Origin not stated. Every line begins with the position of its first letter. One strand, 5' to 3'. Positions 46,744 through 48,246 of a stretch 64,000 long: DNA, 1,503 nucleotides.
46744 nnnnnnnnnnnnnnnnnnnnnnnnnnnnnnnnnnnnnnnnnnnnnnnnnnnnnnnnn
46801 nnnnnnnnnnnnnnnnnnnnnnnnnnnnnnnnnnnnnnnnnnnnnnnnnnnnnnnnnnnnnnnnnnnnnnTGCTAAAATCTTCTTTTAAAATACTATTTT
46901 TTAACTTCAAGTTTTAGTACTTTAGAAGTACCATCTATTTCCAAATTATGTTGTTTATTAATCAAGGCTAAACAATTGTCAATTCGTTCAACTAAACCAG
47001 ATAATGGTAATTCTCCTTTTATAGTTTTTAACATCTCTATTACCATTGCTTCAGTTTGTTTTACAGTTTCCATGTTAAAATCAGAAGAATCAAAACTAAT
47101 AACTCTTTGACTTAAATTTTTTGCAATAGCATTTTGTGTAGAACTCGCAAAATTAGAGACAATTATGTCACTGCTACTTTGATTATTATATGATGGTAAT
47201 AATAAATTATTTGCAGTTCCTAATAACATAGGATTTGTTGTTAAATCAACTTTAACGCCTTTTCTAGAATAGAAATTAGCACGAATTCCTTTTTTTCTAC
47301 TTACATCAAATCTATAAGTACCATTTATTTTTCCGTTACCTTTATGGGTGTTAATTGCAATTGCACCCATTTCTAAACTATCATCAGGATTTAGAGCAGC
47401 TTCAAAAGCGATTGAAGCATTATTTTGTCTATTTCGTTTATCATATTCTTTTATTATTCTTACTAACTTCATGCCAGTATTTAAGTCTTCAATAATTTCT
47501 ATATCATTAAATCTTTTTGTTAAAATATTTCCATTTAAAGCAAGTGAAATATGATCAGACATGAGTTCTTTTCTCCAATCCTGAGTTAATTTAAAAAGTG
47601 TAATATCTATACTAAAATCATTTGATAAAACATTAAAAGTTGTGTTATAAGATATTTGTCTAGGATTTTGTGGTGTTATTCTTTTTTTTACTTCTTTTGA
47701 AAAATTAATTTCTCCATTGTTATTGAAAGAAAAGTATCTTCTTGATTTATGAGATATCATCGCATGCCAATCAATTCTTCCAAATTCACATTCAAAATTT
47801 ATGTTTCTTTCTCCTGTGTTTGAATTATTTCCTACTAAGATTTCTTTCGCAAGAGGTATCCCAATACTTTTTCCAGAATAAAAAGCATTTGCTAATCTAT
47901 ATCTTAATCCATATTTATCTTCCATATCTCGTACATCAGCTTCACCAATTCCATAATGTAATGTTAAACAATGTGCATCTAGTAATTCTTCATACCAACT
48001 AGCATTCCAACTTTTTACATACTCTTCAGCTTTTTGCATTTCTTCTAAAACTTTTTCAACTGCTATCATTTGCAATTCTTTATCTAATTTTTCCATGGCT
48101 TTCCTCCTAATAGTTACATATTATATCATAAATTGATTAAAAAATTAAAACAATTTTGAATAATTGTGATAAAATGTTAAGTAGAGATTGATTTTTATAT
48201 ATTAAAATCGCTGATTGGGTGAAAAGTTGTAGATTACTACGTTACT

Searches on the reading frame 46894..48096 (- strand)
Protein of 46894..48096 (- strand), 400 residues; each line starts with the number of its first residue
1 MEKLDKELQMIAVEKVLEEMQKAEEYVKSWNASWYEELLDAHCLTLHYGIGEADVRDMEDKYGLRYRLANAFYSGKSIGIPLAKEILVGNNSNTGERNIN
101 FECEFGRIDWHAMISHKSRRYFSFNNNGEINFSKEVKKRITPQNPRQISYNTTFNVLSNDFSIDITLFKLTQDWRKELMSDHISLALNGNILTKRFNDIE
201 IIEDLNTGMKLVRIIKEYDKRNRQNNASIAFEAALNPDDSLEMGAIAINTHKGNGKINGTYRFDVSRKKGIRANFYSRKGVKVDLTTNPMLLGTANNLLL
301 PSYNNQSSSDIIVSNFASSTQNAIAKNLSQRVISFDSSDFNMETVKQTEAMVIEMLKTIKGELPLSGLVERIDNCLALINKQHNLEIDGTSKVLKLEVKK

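Call 3: search_protein_families(library=pfam, proteins=[window:46894-48096:-], max_evalue=0.1)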
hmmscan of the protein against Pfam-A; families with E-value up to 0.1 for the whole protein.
window:46894-48096:- (400 aa): 0 families

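Call 4: search_protein_families(library=padloc, proteins=[window:46894-48096:-], max_evalue=1)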
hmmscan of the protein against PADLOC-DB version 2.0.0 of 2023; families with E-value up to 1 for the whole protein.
window:46894-48096:- (400 aa): 0 families

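Call 5: search_protein_families(library=phrogs, proteins=[window:46894-48096:-], max_evalue=1)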
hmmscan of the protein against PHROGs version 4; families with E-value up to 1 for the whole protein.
window:46894-48096:- (400 aa): 1 family
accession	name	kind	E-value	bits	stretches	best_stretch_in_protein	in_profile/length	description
phrog_3139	-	other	0.071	13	1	277-347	48-120/387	aminotransferase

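Call 6: search_protein_families(library=ncbifam, proteins=[window:46894-48096:-], max_evalue=1)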
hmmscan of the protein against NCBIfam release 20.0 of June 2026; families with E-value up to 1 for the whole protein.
window:46894-48096:- (400 aa): 0 families

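Call 7: find_homologous_proteins(query=window:46894-48096:-, max_evalue=0.001)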
Query window:46894-48096:- (400 aa): 187 proteins with E <= 0.001 among 4156 candidates; the best 120 are listed.
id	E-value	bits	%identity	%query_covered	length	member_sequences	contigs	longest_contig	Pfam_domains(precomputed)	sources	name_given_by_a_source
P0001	2.7e-251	851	96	100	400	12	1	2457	-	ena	-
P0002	2.4e-233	792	89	99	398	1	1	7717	-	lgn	-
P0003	1.3e-210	717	81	100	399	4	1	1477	-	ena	-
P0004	2.3e-204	696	80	99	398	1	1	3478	-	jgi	-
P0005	4.4e-192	656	72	99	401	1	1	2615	-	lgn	-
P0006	6.0e-191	652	74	100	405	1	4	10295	-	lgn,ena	-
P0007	1.8e-190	651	73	100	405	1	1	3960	-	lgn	-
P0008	2.2e-190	650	72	99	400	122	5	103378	-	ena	-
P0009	5.9e-190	649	73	100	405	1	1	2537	-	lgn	-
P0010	1.8e-187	641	72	100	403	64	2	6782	-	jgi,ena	-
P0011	2.6e-187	640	73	99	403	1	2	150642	-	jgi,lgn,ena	-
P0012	3.0e-187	640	72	99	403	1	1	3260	-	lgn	-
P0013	3.3e-187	640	73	99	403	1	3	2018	-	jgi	-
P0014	5.5e-187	639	71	99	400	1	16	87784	-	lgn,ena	-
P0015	2.2e-186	637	73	99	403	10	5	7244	-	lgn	-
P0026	5.0e-183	626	72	99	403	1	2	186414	-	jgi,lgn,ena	-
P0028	2.9e-182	624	74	100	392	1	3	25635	-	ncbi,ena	-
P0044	7.2e-178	609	69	99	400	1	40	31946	-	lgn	-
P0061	1.6e-162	559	65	99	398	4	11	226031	-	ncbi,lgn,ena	-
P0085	3.3e-130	452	57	99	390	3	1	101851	-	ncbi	-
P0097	4.1e-117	409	52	99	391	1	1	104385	-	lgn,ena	-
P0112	1.7e-106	374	48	98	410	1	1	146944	-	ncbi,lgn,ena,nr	ncbi:MAG: hypothetical protein J1F35_07140 [Erysipelotrichales bacterium]|nr:hypothetical protein [E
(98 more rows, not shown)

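Call 9: search_solved_structures(query=window:46894-48096:-, max_evalue=10)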
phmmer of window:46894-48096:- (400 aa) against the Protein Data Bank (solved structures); distinct sequences matched with E-value up to 10: 0.

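Call 10: find_encoding_contigs(protein=P0061, flank=8000, max_places=3)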
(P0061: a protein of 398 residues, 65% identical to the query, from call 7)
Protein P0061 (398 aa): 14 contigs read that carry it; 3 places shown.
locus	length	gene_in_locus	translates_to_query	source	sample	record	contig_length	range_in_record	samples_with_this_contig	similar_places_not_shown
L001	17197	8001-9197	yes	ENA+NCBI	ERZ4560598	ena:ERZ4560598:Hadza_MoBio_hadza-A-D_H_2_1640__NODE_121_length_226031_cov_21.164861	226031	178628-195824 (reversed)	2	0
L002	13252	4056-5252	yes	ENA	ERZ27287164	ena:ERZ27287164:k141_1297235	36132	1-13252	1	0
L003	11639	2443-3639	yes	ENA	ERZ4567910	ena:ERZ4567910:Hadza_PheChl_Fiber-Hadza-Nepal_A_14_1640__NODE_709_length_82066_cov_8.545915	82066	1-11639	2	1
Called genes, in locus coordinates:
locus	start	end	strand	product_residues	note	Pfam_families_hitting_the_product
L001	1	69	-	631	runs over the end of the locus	PF01336:tRNA_anti-codon, PF00152:tRNA-synt_2, PF01409:tRNA-synt_2d (faint), PF01588:tRNA_bind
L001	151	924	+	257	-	-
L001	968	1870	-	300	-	PF01261:AP_endonuc_2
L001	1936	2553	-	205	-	PF07963:N_methyl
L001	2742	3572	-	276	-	PF11449:ArsP_2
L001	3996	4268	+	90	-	-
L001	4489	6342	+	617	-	PF00239:Resolvase, PF07508:Recombinase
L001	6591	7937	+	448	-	PF01076:Mob_Pre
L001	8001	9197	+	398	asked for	-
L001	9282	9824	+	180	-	PF18186:SLATT_4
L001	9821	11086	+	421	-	PF18144:SMODS, PF18134:AGS_C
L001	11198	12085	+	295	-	PF07751:Abi_2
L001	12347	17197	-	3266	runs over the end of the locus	PF12810:ALK_LTK_GRD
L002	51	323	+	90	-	-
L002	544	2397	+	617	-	PF00239:Resolvase, PF07508:Recombinase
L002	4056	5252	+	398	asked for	-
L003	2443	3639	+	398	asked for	-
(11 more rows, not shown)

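Call 11: find_encoding_contigs(protein=P0026, flank=8000, max_places=2)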
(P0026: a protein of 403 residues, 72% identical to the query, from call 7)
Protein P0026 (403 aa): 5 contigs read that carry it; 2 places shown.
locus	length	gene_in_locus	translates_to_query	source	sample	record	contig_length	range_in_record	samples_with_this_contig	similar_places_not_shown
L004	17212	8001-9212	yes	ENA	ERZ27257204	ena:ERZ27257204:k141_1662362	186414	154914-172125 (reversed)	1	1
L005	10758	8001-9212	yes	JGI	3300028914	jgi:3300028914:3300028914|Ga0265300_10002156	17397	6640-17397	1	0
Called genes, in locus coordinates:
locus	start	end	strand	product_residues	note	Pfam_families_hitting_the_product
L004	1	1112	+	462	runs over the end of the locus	PF01406:tRNA-synt_1e, PF01921:tRNA-synt_1f (faint), PF09334:tRNA-synt_1g (weak)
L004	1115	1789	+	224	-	PF04298:Zn_peptidase_2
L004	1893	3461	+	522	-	-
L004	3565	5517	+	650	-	PF00270:DEAD (faint), PF04851:ResIII, PF17757:UvrB_inter, PF27431:UvrB_3rd, PF00271:Helicase_C, PF12344:UvrB, PF02151:UVR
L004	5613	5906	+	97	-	-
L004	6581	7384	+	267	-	-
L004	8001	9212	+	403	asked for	-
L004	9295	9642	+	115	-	-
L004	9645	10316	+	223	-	-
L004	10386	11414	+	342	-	-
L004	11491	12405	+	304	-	-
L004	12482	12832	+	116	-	-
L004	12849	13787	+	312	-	PF01966:HD (weak)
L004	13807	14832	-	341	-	PF08240:ADH_N, PF16912:Glu_dehyd_C, PF00107:ADH_zinc_N, PF13602:ADH_zinc_N_2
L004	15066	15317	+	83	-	-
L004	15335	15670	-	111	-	PF18692:DUF5640 (weak)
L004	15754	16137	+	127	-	-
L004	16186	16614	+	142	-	-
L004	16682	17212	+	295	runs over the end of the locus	-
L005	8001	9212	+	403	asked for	-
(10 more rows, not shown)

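Call 12: find_encoding_contigs(protein=P0112, flank=8000, max_places=2)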
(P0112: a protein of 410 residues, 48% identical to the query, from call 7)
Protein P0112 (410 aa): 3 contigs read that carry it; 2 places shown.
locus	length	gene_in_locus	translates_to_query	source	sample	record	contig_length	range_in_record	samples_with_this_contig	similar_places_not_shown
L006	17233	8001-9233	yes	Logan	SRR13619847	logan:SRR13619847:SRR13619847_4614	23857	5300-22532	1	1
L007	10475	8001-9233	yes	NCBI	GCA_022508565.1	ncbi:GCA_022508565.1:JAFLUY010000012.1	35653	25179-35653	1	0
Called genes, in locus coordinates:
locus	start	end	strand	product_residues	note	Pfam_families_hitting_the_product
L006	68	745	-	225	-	-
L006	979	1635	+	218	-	-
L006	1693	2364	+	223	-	-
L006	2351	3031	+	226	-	-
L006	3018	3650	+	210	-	-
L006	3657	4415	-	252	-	-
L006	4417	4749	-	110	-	PF03819:MazG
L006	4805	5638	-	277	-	PF01171:ATP_bind_3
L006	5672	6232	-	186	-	PF00293:NUDIX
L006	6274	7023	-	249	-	PF04055:Radical_SAM (weak)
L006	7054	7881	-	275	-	-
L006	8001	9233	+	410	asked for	-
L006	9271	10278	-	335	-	PF01494:FAD_binding_3 (faint), PF07992:Pyr_redox_2 (faint), PF13450:NAD_binding_8 (weak)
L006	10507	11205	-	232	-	-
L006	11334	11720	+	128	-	PF00383:dCMP_cyt_deam_1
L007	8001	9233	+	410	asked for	-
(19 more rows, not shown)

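Call 14: search_protein_representatives(protein=window:46894-48096:-)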
Query: 400 residues. Proteins with E-value up to 0.001 (for the whole library): 131; up to 1e-10: 90; up to 1e-30: 55. The best 131 are listed.
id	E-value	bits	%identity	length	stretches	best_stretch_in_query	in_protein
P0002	7.7e-234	791.6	89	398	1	1-397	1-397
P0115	1.8e-106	372.5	50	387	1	1-399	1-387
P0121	1.2e-102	360.0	50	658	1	4-396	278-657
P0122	3.1e-102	358.6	50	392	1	1-397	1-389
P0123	5.8e-100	351.1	48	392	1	4-395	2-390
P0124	6.2e-94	331.3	46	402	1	12-399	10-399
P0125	1.4e-91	323.6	46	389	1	1-394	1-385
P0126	1.6e-91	323.3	59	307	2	2-245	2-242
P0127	4.3e-91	321.9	48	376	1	2-396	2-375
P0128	1.8e-90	319.9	45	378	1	4-392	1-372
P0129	6.1e-89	314.8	42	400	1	6-396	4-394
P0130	1.7e-86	306.8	49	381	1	1-394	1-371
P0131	8.2e-85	301.2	45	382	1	4-399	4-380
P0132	5.1e-83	295.3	47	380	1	1-396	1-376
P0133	5.2e-83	295.3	81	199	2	222-360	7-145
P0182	3.0e-26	108.5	37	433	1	91-326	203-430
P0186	3.8e-22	95.0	38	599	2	9-219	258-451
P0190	1.7e-19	86.4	32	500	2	97-379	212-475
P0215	5.9e-09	51.6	33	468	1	95-376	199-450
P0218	1.1e-07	47.5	28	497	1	106-376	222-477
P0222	3.2e-07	45.9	25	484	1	108-384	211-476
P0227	2.7e-06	42.9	27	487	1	107-382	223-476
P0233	5.8e-06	41.8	29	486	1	85-382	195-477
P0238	2.8e-05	39.5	31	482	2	115-383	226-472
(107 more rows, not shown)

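Call 15: search_protein_families(library=pfam, proteins=[P0121, P0186, P0190, P0215, P0218, P0222, P0227, P0233, P0238, P0182], max_evalue=0.01)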
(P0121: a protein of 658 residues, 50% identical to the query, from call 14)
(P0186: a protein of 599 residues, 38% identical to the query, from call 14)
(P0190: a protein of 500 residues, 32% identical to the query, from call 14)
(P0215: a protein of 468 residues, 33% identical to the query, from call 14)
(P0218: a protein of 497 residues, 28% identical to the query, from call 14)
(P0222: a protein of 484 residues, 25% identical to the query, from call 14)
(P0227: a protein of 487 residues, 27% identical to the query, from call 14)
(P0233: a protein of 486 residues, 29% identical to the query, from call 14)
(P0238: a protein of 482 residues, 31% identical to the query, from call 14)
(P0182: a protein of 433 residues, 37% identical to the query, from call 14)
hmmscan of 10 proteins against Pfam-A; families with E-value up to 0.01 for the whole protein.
P0121 (658 aa): 0 families

P0186 (599 aa): 0 families

P0190 (500 aa): 0 families

P0215 (468 aa): 0 families

P0218 (497 aa): 0 families

P0222 (484 aa): 0 families

P0227 (487 aa): 0 families

P0233 (486 aa): 0 families

P0238 (482 aa): 0 families

P0182 (433 aa): 0 families

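Call 26: predict_structure(alignment_id=A1)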
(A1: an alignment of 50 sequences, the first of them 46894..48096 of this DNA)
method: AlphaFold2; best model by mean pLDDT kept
length: 400 residues; sequences in the alignment: 50
mean_pLDDT: 87.2   pTM: 0.84
mean pLDDT of the five models: 87.2, 87.2, 86.4, 85.4, 84.4
residues with pLDDT >= 90: 237; 70-90: 116; 50-70: 36; < 50: 11
segments of 3 or more residues with pLDDT < 50: 388-394
pLDDT, mean of each block of 10 residues (from residue 1): 82 98 93 93 91 93 92 85 97 94 97 91 98 93 91 98 96 74 97 96 94 90 82 90 92 90 88 92 89 80 66 81 71 60 88 94 96 93 56 47
secondary structure, 60 per line:
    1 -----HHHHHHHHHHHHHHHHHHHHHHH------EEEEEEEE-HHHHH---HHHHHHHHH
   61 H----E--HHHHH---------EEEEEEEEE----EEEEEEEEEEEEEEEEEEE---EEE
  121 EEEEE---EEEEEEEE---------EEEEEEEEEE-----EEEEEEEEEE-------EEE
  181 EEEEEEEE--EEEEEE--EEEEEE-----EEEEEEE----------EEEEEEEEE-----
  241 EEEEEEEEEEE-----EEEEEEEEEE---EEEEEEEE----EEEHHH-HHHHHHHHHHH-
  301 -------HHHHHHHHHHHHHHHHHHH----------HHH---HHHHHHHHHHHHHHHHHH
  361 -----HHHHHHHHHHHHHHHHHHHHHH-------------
elements in order: H6-28 E35-42 H44-48 H52-61 H69-73 E83-91 E96-114 E118-125 E129-136 E146-155 E161-170 E178-188 E191-196 E199-204 E210-216 E227-235 E241-251 E257-266 E270-277 E282-284 H289-299 H308-326 H343-360 H366-387

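Call 30: fold_search(model_id=the predicted structure, library=pdb)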
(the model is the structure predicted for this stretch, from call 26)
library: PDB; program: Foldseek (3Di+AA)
matches with E <= 10: 570; with E <= 0.001: 0
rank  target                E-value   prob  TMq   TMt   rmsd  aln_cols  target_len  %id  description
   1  3tkn_A                1.9e-02  0.15  0.10  0.09  19.1       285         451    9  Structure of the Nup82-Nup159-Nup98 heterotrimer (released 2012-04-11)
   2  6a8h_A                2.1e-02  0.18  0.10  0.11  18.5       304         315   10  Crystal structure of endo-arabinanase ABN-TS D27A mutant in complex with arabinotriose (released 2018-12-19)
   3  5lgg                  2.1e-02  0.13  0.10  0.10  21.2       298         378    7  The N-terminal WD40 domain of Apc1 (Anaphase promoting complex subunit 1) (released 2016-10-05)
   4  5zm6_B                3.8e-02  0.30  0.16  0.17  25.4       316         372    9  Crystal structure of ORP1-ORD in complex with PI(4,5)P2 (released 2019-02-27)
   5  5zm5                  4.2e-02  0.18  0.14  0.14  23.0       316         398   11  Crystal structure of human ORP1-ORD in complex with cholesterol at 2.6 A resolution (released 2019-02-27)
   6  3ty1_A                4.6e-02  0.18  0.11  0.12  18.9       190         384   14  Crystal structure of a putative aldose 1-epimerase (KPN_04629) from Klebsiella pneumoniae subsp. pneumoniae MGH 78578  (released 2011-12-28)
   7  7ne7                  5.2e-02  0.12  0.09  0.06  18.9       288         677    7  oligopeptidase B from S. proteomaculans with modified hinge region in complex with N-[(1S)-5-amino-1-(chloroacetyl)penty (released 2021-02-17)
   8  5zm8_A                5.4e-02  0.69  0.17  0.18   9.8       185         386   10  Crystal structure of ORP2-ORD in complex with PI(4,5)P2 (released 2019-01-02)
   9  9eih_F                5.7e-02  0.57  0.18  0.23  13.2       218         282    8  Import stalled PINK1 TOM complex (released 2025-03-12)
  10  9i6b_A                5.7e-02  0.44  0.15  0.18  21.5       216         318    6  CryoEM structure of the Chaetomium thermophilum TOM core complex at 2.7 angstrom resolution (pALDH treated) (released 2025-07-09)
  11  7qh9_CCC              6.0e-02  0.44  0.13  0.11  11.5       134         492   14  TarM(Se)_G117R-4RboP (released 2023-05-10)
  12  8kbx_A                6.0e-02  0.13  0.12  0.13  19.2       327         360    8  Cryo-EM structure of human ATG2A-WIPI4 complex (released 2024-08-07)
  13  9eih_E                8.3e-02  0.35  0.17  0.22  15.9       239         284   10  Import stalled PINK1 TOM complex (released 2025-03-12)
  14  8e0p_D                8.3e-02  0.11  0.11  0.07  16.6       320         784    7  Crystal structure of mouse APCDD1 in fusion with engineered MBP (released 2023-05-03)
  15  7xzi_9                9.2e-02  0.11  0.15  0.15  21.4       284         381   12  Cryo-EM structure of TOC-TIC supercomplex from Chlamydomonas reinhardtii (released 2023-01-11)
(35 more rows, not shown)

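Call 31: fold_search(model_id=the predicted structure, library=viral)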
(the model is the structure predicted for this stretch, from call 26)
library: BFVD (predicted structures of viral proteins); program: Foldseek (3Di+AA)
matches with E <= 10: 643; with E <= 0.001: 1
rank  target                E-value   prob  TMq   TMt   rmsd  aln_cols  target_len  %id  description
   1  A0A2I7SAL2            5.0e-04  0.84  0.15  0.16  22.9       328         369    8  (no name in the UniProt tables at hand)
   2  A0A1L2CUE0            2.5e-03  0.47  0.14  0.17  16.0       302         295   10  Uncharacterized protein [Pectobacterium phage vB_PcaM_CBB]
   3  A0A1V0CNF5            3.8e-03  0.21  0.12  0.10  21.7       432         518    9  (no name in the UniProt tables at hand)
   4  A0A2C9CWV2            5.2e-03  0.82  0.24  0.31  14.8       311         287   13  Uncharacterized protein [Yersinia phage fHe-Yen9-04]
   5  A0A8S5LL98            2.0e-02  0.41  0.21  0.21  20.3       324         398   10  Prokaryotic membrane lipoprotein lipid attachment site [Siphoviridae sp. ctvod4]
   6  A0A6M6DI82            2.5e-02  0.51  0.16  0.23  16.0       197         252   11  (no name in the UniProt tables at hand)
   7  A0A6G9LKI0            3.0e-02  0.28  0.17  0.10  14.9       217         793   12  (no name in the UniProt tables at hand)
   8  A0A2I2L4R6            3.0e-02  0.18  0.14  0.17  20.0       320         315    8  MORN-repeat protein [Orpheovirus IHUMI-LCC2]
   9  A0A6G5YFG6            3.1e-02  0.23  0.12  0.08  24.9       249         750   10  (no name in the UniProt tables at hand)
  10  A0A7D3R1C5            3.5e-02  0.57  0.16  0.07  17.6       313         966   10  Zinc finger RING/FYVE/PHD-type protein [Fadolivirus FV1/VV64]
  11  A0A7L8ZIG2            4.8e-02  0.20  0.15  0.18  20.7       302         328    9  Tail assembly protein [Enterococcus phage 9184]
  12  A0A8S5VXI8            6.6e-02  0.66  0.19  0.22  16.8       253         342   10  (no name in the UniProt tables at hand)
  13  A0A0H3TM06            7.3e-02  0.11  0.11  0.14  30.1       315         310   12  (no name in the UniProt tables at hand)
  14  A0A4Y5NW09            7.7e-02  0.25  0.18  0.25  15.1       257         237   10  (no name in the UniProt tables at hand)
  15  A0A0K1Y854            8.1e-02  0.18  0.13  0.11  21.1       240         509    8  (no name in the UniProt tables at hand)
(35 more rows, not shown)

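Call 32: find_related_loci(query=window:46894-48096:-, collection=genome_contigs, flank=10000)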
Query window:46894-48096:- (400 aa) in genome_contigs; peptide patterns used: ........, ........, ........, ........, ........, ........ (x = any residue, [..] = any of these).
88 stretches matched a pattern; 19 encode a relative of the query (tblastn E <= 1e-3); 18 distinct loci.
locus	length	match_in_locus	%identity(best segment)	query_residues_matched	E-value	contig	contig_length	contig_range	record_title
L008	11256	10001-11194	77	1-398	0e+0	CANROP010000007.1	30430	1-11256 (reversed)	MAG: uncultured Bacilli bacterium isolate Lapin-020__bin127 genome assembly, contig: Lapin-020__NODE_1832_length_30430_c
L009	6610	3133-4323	72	1-397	0e+0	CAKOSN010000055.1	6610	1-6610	MAG: uncultured Bacilli bacterium isolate REFINED_METABAT215_TOP10_CONTIGS_1500_ASSEMBLY_K77_MERGED__Hadza_PheChl_Fiber-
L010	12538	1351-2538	72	1-396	0e+0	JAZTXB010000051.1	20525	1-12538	MAG: Bacilli bacterium isolate T1900045331_YK20190020.MAGScoT_cleanbin_000028 SGB_6528_k141_1352068, whole genome shotgu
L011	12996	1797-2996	73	1-398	0e+0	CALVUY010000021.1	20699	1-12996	MAG: uncultured Bacilli bacterium isolate BRZ_EQ__bin120 genome assembly, contig: BRZ_EQ__NODE_4072_length_20699_cov_9.6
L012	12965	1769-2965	73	1-397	0e+0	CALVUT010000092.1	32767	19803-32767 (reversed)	MAG: uncultured Bacilli bacterium isolate E0_RM__bin3 genome assembly, contig: E0_RM__k127_924408, whole genome shotgun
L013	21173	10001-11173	74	1-399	0e+0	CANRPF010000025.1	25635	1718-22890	MAG: uncultured Bacilli bacterium isolate Lapin-019__bin41 genome assembly, contig: Lapin-019__NODE_1110_length_25635_co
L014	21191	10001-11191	71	1-397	0e+0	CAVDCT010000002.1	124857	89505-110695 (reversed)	Roseburia sp. AF12-17LB isolate H07620-L1_cleanbin_000017 genome assembly, contig: Spades_H07620-L1_contig_67, whole gen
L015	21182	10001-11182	65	1-397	1e-172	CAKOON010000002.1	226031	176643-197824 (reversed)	MAG: uncultured Bacilli bacterium isolate REFINED_METABAT215_TOP10_CONTIGS_1500_ASSEMBLY_K77_MERGED__Hadza_MoBio_hadza-A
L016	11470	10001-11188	65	1-397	3e-172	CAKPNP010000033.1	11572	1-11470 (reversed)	MAG: uncultured Bacilli bacterium isolate REFINED_METABAT215_TOP10_CONTIGS_1500_ASSEMBLY_K77_MERGED__Hadza_PheChl_Fiber-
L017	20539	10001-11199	82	1-399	0e+0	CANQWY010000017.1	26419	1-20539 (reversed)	MAG: uncultured Bacilli bacterium isolate Lapin-012__bin84 genome assembly, contig: Lapin-012__NODE_2709_length_26419_co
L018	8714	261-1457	93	1-399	0e+0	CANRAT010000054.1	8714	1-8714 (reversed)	MAG: uncultured Bacilli bacterium isolate Lapin-016__bin53 genome assembly, contig: Lapin-016__NODE_7418_length_8714_cov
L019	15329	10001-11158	58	1-388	8e-149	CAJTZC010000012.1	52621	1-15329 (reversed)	MAG TPA_asm: uncultured Bacilli bacterium isolate MGBC119269 genome assembly, contig: MGBC119269.12, whole genome shotgu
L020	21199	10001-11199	71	1-398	1e-167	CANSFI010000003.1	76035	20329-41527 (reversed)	MAG TPA_asm: uncultured Tenericutes bacterium isolate SRR15730532_bin.52_metawrap_v1.3_MAG genome assembly, contig: NODE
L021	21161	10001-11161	55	1-396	1e-129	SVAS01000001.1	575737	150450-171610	MAG: Bacillota bacterium isolate SIG208 NODE_21_length_575737_cov_13.617184, whole genome shotgun sequence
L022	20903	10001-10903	63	1-398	3e-92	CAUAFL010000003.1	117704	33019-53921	MAG TPA_asm: uncultured Firmicutes bacterium isolate ERR9578261_bin.45_MetaWRAP_v1.3_MAG genome assembly, contig: ERZ185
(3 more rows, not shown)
